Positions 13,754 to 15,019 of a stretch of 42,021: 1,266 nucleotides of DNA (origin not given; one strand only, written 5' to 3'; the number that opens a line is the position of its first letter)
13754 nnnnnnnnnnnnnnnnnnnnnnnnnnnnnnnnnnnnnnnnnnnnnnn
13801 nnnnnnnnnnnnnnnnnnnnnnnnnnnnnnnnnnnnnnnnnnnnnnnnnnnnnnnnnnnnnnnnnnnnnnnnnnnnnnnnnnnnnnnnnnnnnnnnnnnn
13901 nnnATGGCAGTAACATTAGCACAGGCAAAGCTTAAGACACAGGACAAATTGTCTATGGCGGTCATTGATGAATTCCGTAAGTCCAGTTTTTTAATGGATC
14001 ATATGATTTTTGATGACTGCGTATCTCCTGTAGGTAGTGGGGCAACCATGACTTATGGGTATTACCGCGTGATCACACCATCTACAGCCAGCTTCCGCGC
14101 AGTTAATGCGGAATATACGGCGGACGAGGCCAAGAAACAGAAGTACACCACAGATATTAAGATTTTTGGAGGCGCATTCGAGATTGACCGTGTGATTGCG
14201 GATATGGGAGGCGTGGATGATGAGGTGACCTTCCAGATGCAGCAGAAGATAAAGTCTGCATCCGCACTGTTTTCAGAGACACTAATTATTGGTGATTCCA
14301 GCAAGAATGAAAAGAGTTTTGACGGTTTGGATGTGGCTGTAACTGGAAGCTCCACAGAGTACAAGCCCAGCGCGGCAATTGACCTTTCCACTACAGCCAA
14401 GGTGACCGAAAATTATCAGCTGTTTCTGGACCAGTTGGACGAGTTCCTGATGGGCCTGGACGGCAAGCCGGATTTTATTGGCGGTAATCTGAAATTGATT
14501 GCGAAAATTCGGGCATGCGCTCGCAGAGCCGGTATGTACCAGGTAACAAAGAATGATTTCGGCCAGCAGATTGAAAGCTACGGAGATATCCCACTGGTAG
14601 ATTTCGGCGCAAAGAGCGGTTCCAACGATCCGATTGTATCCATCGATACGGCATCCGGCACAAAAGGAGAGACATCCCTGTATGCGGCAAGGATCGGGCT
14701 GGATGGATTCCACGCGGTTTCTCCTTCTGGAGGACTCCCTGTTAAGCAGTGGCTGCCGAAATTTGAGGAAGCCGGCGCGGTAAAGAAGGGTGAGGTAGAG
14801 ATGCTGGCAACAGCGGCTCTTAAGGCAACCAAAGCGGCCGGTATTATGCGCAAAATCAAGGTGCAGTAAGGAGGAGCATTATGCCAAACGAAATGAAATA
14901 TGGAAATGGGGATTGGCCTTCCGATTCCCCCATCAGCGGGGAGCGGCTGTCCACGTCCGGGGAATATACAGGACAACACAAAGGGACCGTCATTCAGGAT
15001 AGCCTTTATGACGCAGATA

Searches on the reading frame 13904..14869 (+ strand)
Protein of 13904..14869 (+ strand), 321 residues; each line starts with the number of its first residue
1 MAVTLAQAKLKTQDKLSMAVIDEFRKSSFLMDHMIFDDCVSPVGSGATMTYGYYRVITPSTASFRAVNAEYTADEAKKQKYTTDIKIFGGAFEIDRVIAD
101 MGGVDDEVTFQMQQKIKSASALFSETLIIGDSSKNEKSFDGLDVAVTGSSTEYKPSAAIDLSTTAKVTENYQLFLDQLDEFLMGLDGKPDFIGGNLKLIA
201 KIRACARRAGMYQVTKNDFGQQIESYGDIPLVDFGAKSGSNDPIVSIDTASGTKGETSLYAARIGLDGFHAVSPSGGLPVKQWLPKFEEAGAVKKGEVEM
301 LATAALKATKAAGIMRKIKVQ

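Call 50: search_protein_families(library=phrogs, proteins=[window:13904-14869:+])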
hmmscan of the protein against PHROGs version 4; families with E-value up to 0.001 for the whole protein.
window:13904-14869:+ (321 aa): 1 family
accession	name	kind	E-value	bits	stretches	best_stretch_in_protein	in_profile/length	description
phrog_212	-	head and packaging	7.9e-71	239.9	1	1-321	4-296/301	major head protein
